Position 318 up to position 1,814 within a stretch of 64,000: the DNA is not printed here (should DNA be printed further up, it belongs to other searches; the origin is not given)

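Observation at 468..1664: Fusion of a TagA/WecG-family glycosyltransferase with a NUDIX hydrolase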

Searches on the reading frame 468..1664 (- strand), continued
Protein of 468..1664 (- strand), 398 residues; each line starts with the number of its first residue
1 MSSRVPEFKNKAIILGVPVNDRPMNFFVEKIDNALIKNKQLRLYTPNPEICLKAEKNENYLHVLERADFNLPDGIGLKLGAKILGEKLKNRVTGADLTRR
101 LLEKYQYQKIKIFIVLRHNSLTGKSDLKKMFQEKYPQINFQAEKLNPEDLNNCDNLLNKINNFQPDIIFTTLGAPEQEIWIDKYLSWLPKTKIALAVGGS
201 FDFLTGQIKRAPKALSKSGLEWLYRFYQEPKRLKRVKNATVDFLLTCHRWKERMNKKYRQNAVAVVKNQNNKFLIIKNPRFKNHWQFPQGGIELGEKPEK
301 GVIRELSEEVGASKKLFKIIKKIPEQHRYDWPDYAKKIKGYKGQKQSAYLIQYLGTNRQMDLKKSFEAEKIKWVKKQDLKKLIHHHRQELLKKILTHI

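Call 6: find_homologous_proteins(query=window:468-1664:-, max_evalue=0.00001)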
Query window:468-1664:- (398 aa): 2905 proteins with E <= 0.00001 among 8000 candidates; the best 120 are listed.
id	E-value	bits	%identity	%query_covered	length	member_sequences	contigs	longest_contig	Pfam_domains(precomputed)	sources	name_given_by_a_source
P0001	1.1e-265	899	100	100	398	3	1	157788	PF03808.20,PF00293.35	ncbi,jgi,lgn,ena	-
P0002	8.8e-162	557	60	99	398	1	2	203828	PF03808.20,PF00293.35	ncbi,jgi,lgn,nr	ncbi:WecB/TagA/CpsF family glycosyltransferase [Candidatus Kuenenbacteria bacterium]|nr:WecB/TagA/Cp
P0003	9.1e-156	537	58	99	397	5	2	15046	PF03808.20,PF00293.35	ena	-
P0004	1.2e-155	536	56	99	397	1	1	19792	PF03808.20,PF00293.35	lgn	-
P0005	3.7e-154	531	57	99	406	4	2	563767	PF03808.20,PF00293.35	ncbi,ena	-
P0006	2.4e-152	526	56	100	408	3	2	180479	PF03808.20,PF00293.35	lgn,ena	-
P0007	2.5e-152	525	56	100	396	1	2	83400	PF03808.20,PF00293.35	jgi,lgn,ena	jgi:N-acetylglucosaminyldiphosphoundecaprenol N-acetyl-beta-D-mannosaminyltransferase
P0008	2.5e-147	509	55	100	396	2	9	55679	PF03808.20,PF00293.35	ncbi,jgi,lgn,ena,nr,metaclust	ncbi:WecB/TagA/CpsF family glycosyltransferase [Candidatus Falkowbacteria bacterium]|jgi:N-acetylglu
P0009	8.9e-147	507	54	99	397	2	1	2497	PF03808.20,PF00293.35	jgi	-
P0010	1.9e-143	496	56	97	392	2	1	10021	PF03808.20,PF00293.35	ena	-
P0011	2.1e-143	496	51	100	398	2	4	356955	PF03808.20,PF00293.35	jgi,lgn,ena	jgi:N-acetylglucosaminyldiphosphoundecaprenol N-acetyl-beta-D-mannosaminyltransferase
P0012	1.3e-141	490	53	100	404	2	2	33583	PF03808.20,PF00293.35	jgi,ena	-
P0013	1.6e-141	490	53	100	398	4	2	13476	PF03808.20,PF00293.35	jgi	jgi:N-acetylglucosaminyldiphosphoundecaprenol N-acetyl-beta-D-mannosaminyltransferase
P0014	1.8e-140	486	52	98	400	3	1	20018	PF03808.20,PF00293.35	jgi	-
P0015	1.8e-140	486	52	100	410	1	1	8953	PF03808.20,PF00293.35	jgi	jgi:N-acetylglucosaminyldiphosphoundecaprenol N-acetyl-beta-D-mannosaminyltransferase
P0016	2.7e-140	486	53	99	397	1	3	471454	PF03808.20,PF00293.35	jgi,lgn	jgi:N-acetylglucosaminyldiphosphoundecaprenol N-acetyl-beta-D-mannosaminyltransferase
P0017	1.8e-139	483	55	99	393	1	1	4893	PF03808.20,PF00293.35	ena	-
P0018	7.1e-138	478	53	100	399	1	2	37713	PF03808.20,PF00293.35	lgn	-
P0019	1.7e-137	477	53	99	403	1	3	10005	PF03808.20,PF00293.35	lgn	-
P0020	2.4e-137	476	52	99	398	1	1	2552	PF03808.20,PF00293.35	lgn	-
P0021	2.0e-136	473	53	98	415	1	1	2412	PF03808.20,PF00293.35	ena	-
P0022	4.9e-136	472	52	99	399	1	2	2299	PF03808.20,PF00293.35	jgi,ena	-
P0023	2.3e-135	470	51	100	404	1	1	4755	PF03808.20,PF00293.35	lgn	-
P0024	5.9e-135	468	51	98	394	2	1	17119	PF03808.20,PF00293.35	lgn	-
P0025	1.4e-134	467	51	98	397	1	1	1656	PF03808.20,PF00293.35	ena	-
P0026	2.2e-134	466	51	98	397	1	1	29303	PF03808.20,PF00293.35,PF14815.13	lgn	-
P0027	3.0e-134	466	50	100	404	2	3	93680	PF03808.20,PF00293.35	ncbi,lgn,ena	ncbi:MAG: WecB/TagA/CpsF family glycosyltransferase [Patescibacteria group bacterium]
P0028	3.9e-134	466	50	100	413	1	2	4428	PF03808.20,PF00293.35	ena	-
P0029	6.9e-134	465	51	99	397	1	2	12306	PF03808.20,PF00293.35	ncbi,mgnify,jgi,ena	mgnify:CR=1 FL=1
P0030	6.9e-134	465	52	93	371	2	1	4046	PF03808.20,PF00293.35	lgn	-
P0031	1.9e-133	463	52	99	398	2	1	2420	PF03808.20,PF00293.35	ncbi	-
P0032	2.8e-132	459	49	100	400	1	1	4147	PF03808.20,PF00293.35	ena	-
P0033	1.3e-131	457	52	98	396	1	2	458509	PF03808.20,PF00293.35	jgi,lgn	-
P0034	4.9e-131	455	50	98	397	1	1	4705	PF03808.20,PF00293.35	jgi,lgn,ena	-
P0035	1.9e-130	453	49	99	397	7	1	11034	PF03808.20,PF00293.35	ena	-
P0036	2.0e-130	453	50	99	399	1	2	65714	PF03808.20,PF00293.35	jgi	jgi:N-acetylglucosaminyldiphosphoundecaprenol N-acetyl-beta-D-mannosaminyltransferase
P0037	1.1e-128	448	49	98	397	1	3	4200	PF03808.20,PF00293.35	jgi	jgi:N-acetylglucosaminyldiphosphoundecaprenol N-acetyl-beta-D-mannosaminyltransferase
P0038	4.9e-127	442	48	99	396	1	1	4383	PF03808.20,PF00293.35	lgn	-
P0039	2.2e-126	440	51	97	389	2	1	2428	PF03808.20,PF00293.35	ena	-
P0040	3.5e-126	439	48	99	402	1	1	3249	PF03808.20,PF00293.35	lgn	-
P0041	1.8e-124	434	50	98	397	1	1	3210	PF03808.20,PF00293.35,PF14815.13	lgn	-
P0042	5.4e-118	412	49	99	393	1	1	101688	PF03808.20,PF00293.35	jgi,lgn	-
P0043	1.1e-116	408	48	98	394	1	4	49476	PF03808.20,PF00293.35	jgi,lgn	-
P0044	6.1e-115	402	47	98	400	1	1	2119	PF03808.20,PF00293.35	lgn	-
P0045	1.6e-114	401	47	99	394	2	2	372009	PF03808.20,PF00293.35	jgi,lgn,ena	-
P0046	9.5e-114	398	48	99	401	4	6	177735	PF03808.20,PF00293.35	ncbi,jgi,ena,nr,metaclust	ncbi:MAG: Teichoic acid biosynthesis protein [Parcubacteria group bacterium GW2011_GWC2_39_14]|nr:MA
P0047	8.9e-112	392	48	98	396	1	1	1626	PF03808.20,PF00293.35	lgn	-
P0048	8.8e-109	382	47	98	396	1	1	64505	PF03808.20,PF00293.35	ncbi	-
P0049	2.5e-106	374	46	98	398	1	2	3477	PF03808.20,PF00293.35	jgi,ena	-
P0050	2.9e-105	371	46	97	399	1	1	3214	PF03808.20,PF00293.35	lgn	-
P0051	1.9e-104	368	45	97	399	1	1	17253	PF03808.20,PF00293.35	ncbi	-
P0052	1.1e-103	365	45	99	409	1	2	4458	PF03808.20,PF00293.35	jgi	jgi:N-acetylglucosaminyldiphosphoundecaprenol N-acetyl-beta-D-mannosaminyltransferase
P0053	2.9e-103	364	44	97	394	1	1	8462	PF03808.20,PF00293.35,PF14815.13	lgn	-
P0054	4.1e-103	363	43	100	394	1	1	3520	PF03808.20,PF00293.35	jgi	jgi:N-acetylglucosaminyldiphosphoundecaprenol N-acetyl-beta-D-mannosaminyltransferase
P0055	1.0e-100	356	45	96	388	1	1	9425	PF03808.20,PF00293.35,PF14815.13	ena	-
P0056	1.2e-98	349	45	98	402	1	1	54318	PF03808.20,PF00293.35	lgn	-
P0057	7.1e-98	346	43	97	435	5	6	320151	PF03808.20,PF00293.35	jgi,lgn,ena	-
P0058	1.6e-97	345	45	93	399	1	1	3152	PF03808.20,PF00293.35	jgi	-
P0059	2.3e-96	341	44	97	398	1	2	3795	PF03808.20,PF00293.35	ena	-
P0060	8.2e-96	339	44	98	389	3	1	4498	PF03808.20,PF00293.35,PF14815.13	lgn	-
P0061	6.5e-94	333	48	80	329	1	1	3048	PF03808.20,PF00293.35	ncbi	ncbi:MAG: WecB/TagA/CpsF family glycosyltransferase, partial [Parcubacteria group bacterium]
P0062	8.5e-94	333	43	100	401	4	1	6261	PF03808.20,PF00293.35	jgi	-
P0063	7.6e-92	326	41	98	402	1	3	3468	PF03808.20,PF00293.35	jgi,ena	-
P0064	1.2e-91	326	54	62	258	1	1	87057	PF03808.20,PF00293.35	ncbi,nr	ncbi:WecB/TagA/CpsF family glycosyltransferase [Candidatus Falkowbacteria bacterium]|nr:WecB/TagA/Cp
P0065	4.1e-91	324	41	98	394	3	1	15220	PF03808.20,PF00293.35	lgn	-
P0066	2.0e-88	315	41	98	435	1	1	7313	PF03808.20,PF00293.35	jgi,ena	-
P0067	9.6e-87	310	40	98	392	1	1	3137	PF03808.20,PF00293.35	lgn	-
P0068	9.7e-85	303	45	80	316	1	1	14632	PF03808.20,PF00293.35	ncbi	ncbi:MAG: WecB/TagA/CpsF family glycosyltransferase, partial [Patescibacteria group bacterium]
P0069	4.2e-78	281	39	98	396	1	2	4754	PF03808.20,PF00293.35,PF14815.13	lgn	-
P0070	1.2e-73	266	39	95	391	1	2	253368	PF03808.20,PF00293.35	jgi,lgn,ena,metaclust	metaclust:\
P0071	1.9e-73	266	37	96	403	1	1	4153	PF03808.20,PF00293.35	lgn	-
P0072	6.9e-73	264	37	96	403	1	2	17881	PF03808.20,PF00293.35,PF14815.13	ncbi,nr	ncbi:MAG: WecB/TagA/CpsF family glycosyltransferase [Parcubacteria group bacterium]|nr:WecB/TagA/Cps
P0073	1.3e-72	263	38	91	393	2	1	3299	PF03808.20,PF00293.35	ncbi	-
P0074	2.9e-72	262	38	97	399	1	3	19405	PF03808.20,PF00293.35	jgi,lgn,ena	-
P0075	3.6e-72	262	36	97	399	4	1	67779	PF03808.20,PF00293.35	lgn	-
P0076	4.6e-72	261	37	97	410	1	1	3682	PF03808.20,PF00293.35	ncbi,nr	ncbi:MAG: WecB/TagA/CpsF family glycosyltransferase [bacterium]|nr:WecB/TagA/CpsF family glycosyltra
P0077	7.5e-72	261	37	96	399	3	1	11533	PF03808.20,PF00293.35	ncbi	-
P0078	1.7e-71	259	36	97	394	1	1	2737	PF03808.20,PF00293.35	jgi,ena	-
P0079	2.1e-71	259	40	97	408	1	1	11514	PF03808.20,PF00293.35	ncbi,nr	ncbi:WecB/TagA/CpsF family glycosyltransferase [bacterium]|nr:WecB/TagA/CpsF family glycosyltransfer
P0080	7.8e-71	257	34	98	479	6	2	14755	PF03808.20,PF00293.35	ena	-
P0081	2.1e-70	256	36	95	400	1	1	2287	PF03808.20,PF00293.35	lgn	-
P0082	3.4e-70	255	40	93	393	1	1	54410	PF03808.20,PF00293.35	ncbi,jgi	-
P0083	4.0e-70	255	37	95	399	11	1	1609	PF03808.20,PF00293.35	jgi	-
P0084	9.3e-70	254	47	66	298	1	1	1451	PF03808.20,PF00293.35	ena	-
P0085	1.1e-69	253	40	96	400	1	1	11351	PF03808.20,PF00293.35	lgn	-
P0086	1.6e-69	253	37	97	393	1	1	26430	PF03808.20,PF00293.35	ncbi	-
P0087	1.8e-69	253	36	96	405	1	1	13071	PF03808.20,PF00293.35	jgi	jgi:N-acetylglucosaminyldiphosphoundecaprenol N-acetyl-beta-D-mannosaminyltransferase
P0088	1.9e-69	253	39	95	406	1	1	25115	PF03808.20,PF00293.35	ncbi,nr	ncbi:MAG: WecB/TagA/CpsF family glycosyltransferase [Candidatus Parcubacteria bacterium]|nr:WecB/Tag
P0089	2.6e-69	252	37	95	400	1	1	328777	PF03808.20,PF00293.35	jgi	jgi:N-acetylglucosaminyldiphosphoundecaprenol N-acetyl-beta-D-mannosaminyltransferase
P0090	2.9e-69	252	37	95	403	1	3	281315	PF03808.20,PF00293.35,PF14815.13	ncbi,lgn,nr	ncbi:MAG: WecB/TagA/CpsF family glycosyltransferase [Parcubacteria group bacterium]|nr:WecB/TagA/Cps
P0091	3.3e-69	252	39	97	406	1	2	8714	PF03808.20,PF00293.35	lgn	-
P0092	5.0e-69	251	40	96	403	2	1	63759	PF03808.20,PF00293.35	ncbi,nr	ncbi:WecB/TagA/CpsF family glycosyltransferase [Candidatus Parcubacteria bacterium]|nr:WecB/TagA/Cps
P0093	2.6e-68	249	36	96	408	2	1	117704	PF03808.20,PF00293.35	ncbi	ncbi:MAG: WecB/TagA/CpsF family glycosyltransferase [bacterium]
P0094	1.1e-67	247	38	96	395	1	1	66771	PF03808.20,PF00293.35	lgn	-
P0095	1.1e-67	247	39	96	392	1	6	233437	PF03808.20,PF00293.35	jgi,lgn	jgi:N-acetylglucosaminyldiphosphoundecaprenol N-acetyl-beta-D-mannosaminyltransferase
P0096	1.9e-67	246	37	95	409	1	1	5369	PF03808.20,PF00293.35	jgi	jgi:N-acetylglucosaminyldiphosphoundecaprenol N-acetyl-beta-D-mannosaminyltransferase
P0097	2.7e-67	246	38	95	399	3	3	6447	PF03808.20,PF00293.35,PF14815.13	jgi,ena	-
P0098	5.0e-67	245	38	97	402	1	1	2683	PF03808.20,PF00293.35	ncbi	-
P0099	5.4e-67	245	39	92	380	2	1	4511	PF03808.20,PF00293.35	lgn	-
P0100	6.1e-67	244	37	92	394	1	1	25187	PF03808.20,PF00293.35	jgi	jgi:N-acetylglucosaminyldiphosphoundecaprenol N-acetyl-beta-D-mannosaminyltransferase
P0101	6.6e-67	244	38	92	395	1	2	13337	PF03808.20,PF00293.35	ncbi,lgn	ncbi:MAG: WecB/TagA/CpsF family glycosyltransferase [Patescibacteria group bacterium]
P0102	1.5e-66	243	38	97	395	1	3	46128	PF03808.20,PF00293.35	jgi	-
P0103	2.5e-66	242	37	97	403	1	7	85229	PF03808.20,PF00293.35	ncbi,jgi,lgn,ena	-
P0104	3.4e-66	242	36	96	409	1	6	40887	PF03808.20,PF00293.35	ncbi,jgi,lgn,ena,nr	ncbi:hypothetical protein BK004_03400 [bacterium CG10_46_32]|nr:MAG: hypothetical protein BK004_0340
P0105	4.4e-66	241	35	97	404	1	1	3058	PF03808.20,PF00293.35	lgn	-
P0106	5.4e-66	241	35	96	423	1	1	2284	PF03808.20,PF00293.35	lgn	-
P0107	1.4e-65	240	36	97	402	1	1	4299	PF03808.20,PF00293.35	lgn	-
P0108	2.5e-65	239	37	96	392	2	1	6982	PF03808.20,PF00293.35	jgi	jgi:N-acetylglucosaminyldiphosphoundecaprenol N-acetyl-beta-D-mannosaminyltransferase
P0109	2.6e-65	239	37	95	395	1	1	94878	PF03808.20,PF00293.35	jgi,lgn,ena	-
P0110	3.8e-65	238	35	89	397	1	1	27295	PF03808.20,PF00293.35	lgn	-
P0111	6.6e-65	238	38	95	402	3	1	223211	PF03808.20,PF00293.35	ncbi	-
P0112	6.9e-65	238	36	96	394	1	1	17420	PF03808.20,PF00293.35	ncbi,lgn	ncbi:MAG: WecB/TagA/CpsF family glycosyltransferase [Patescibacteria group bacterium]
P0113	7.7e-65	237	37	97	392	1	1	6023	PF03808.20,PF00293.35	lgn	-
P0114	8.5e-65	237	38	94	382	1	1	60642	PF03808.20,PF00293.35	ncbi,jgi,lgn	-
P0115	9.0e-65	237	37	95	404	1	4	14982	PF03808.20,PF00293.35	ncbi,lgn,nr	ncbi:MAG: WecB/TagA/CpsF family glycosyltransferase [Parcubacteria group bacterium]|nr:WecB/TagA/Cps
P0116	1.3e-64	237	36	95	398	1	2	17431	PF03808.20,PF00293.35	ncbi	-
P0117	1.5e-64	237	37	94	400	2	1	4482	PF03808.20,PF00293.35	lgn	-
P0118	1.5e-64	236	37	97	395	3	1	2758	PF03808.20,PF00293.35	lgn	-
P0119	1.9e-64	236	37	96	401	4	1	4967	PF03808.20,PF00293.35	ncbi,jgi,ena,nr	ncbi:MAG TPA: WecB/TagA/CpsF family glycosyltransferase [Patescibacteria group bacterium]|nr:WecB/Ta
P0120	2.2e-64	236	39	96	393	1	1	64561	PF03808.20,PF00293.35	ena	-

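Call 9: find_encoding_contigs(protein=window:468-1664:-, flank=10000, max_places=3)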
Protein window:468-1664:- (398 aa): 2 contigs read that carry it; 1 place shown.
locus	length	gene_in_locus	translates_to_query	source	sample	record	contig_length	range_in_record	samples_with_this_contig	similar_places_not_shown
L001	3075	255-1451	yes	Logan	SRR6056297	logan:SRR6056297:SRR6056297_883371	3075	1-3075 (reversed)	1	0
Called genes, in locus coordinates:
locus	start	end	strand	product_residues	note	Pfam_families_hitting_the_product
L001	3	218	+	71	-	?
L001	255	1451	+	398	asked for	PF03808:Glyco_tran_WecG, PF00293:NUDIX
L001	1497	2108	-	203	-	-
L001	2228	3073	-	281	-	?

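Call 10: find_encoding_contigs(protein=P0002, flank=8000, max_places=1)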
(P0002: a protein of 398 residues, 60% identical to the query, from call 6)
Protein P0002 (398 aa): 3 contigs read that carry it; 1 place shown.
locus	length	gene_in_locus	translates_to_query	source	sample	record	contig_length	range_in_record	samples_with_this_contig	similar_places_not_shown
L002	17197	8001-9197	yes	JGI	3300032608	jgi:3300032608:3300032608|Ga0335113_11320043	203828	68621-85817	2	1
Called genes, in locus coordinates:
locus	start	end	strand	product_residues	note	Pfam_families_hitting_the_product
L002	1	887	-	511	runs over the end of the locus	-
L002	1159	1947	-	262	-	PF02900:LigB, PF01875:Memo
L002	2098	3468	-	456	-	-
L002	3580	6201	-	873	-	PF02861:Clp_N, PF23569:NBD_SMAX1, PF00004:AAA, PF17871:AAA_lid_9, PF00004:AAA, PF07724:AAA_2, PF07728:AAA_5, PF10431:ClpB_D2-small, +9 more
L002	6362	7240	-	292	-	PF04055:Radical_SAM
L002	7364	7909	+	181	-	PF10469:AKAP7_NLS, PF02834:LigT_PEase, PF13563:2_5_RNA_ligase2, PF02834:LigT_PEase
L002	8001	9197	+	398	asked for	PF03808:Glyco_tran_WecG, PF00293:NUDIX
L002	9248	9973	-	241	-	-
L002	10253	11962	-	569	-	-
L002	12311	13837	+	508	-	PF00749:tRNA-synt_1c, PF19269:Anticodon_2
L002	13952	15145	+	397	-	PF01551:Peptidase_M23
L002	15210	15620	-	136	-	-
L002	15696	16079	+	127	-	-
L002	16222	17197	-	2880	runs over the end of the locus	PF00932:LTD, PF13620:CarboxypepD_reg, PF13715:CarbopepD_reg_2, PF22904:NOMO1-like_2nd (faint), PF13205:Big_5, PF07210:DUF1416 (faint), PF13620:CarboxypepD_reg, PF13715:CarbopepD_reg_2 (weak)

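Call 11: find_encoding_contigs(protein=P0016, flank=8000, max_places=1)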
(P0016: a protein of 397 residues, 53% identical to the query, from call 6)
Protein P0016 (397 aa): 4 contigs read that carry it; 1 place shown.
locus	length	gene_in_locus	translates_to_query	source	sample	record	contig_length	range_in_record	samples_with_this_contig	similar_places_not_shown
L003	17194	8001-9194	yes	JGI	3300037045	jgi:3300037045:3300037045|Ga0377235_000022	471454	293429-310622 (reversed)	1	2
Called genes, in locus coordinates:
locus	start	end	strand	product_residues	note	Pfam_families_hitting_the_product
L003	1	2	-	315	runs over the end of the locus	PF00551:Formyl_trans_N, PF02911:Formyl_trans_C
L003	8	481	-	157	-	PF01327:Pep_deformylase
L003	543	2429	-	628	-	PF17764:PriA_3primeBD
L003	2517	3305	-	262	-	PF02900:LigB, PF01875:Memo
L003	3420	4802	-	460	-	-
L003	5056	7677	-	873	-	PF02861:Clp_N, PF23569:NBD_SMAX1, PF00004:AAA, PF17871:AAA_lid_9, PF00004:AAA, PF07724:AAA_2, PF07728:AAA_5, PF10431:ClpB_D2-small, +12 more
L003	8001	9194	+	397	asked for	PF03808:Glyco_tran_WecG, PF00293:NUDIX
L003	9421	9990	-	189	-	-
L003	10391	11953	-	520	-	-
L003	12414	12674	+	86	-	-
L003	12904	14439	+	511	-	PF00749:tRNA-synt_1c, PF19269:Anticodon_2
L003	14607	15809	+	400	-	PF01551:Peptidase_M23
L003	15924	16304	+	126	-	-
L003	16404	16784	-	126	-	-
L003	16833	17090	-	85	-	-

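Call 12: find_encoding_contigs(protein=P0045, flank=8000, max_places=1)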
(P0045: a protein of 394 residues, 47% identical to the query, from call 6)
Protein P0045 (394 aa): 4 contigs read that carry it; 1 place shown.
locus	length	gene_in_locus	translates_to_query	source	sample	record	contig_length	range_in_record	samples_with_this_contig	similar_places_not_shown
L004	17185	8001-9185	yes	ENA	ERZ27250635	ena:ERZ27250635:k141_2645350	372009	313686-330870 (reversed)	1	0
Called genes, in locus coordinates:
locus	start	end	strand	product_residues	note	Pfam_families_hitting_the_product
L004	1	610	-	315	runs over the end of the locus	PF00551:Formyl_trans_N, PF02911:Formyl_trans_C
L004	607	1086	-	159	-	PF01327:Pep_deformylase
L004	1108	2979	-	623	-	PF17764:PriA_3primeBD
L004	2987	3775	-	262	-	PF02900:LigB, PF01875:Memo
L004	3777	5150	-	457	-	-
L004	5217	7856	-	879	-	PF02861:Clp_N, PF23569:NBD_SMAX1, PF00004:AAA, PF17871:AAA_lid_9, PF00004:AAA, PF07724:AAA_2, PF07728:AAA_5, PF10431:ClpB_D2-small, +8 more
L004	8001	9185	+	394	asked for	PF03808:Glyco_tran_WecG, PF00293:NUDIX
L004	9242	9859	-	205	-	-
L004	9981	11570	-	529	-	-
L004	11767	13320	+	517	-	PF00749:tRNA-synt_1c, PF19269:Anticodon_2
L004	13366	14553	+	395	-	PF01551:Peptidase_M23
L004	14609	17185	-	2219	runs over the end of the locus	PF13205:Big_5 (faint), PF13715:CarbopepD_reg_2 (faint), PF13620:CarboxypepD_reg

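Call 13: find_encoding_contigs(protein=P0089, flank=8000, max_places=1)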
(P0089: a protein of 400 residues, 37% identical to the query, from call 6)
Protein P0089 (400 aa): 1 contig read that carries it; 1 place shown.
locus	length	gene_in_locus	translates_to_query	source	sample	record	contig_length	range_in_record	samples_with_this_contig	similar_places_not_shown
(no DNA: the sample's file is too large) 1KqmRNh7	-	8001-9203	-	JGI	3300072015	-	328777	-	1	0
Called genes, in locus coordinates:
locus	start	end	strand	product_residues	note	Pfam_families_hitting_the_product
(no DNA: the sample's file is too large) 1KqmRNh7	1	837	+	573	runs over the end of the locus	-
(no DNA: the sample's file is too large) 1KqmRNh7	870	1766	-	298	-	PF00551:Formyl_trans_N, PF02911:Formyl_trans_C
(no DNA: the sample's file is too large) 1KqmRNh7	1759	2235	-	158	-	PF01327:Pep_deformylase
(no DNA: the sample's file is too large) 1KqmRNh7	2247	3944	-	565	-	PF17764:PriA_3primeBD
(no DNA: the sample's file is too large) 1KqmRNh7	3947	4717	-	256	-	PF01875:Memo, PF02900:LigB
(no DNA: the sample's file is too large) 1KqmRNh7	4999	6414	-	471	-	-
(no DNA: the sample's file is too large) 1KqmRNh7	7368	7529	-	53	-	-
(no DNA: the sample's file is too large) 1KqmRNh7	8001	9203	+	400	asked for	PF03808:Glyco_tran_WecG, PF00293:NUDIX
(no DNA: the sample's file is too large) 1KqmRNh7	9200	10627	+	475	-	PF00749:tRNA-synt_1c, PF19269:Anticodon_2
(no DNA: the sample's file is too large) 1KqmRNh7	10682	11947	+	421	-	PF01551:Peptidase_M23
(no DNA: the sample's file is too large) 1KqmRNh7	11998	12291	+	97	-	-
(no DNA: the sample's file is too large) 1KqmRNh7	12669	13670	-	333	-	PF08478:POTRA_1 (faint)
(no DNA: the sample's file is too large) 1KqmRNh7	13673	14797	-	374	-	PF01820:Dala_Dala_lig_N, PF08443:RimK (faint), PF02786:CPSase_L_D2, PF02222:ATP-grasp, PF07478:Dala_Dala_lig_C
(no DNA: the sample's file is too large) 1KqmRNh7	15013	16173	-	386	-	PF01168:Ala_racemase_N, PF00842:Ala_racemase_C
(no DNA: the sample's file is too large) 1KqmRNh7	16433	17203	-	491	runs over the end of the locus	PF01336:tRNA_anti-codon, PF00152:tRNA-synt_2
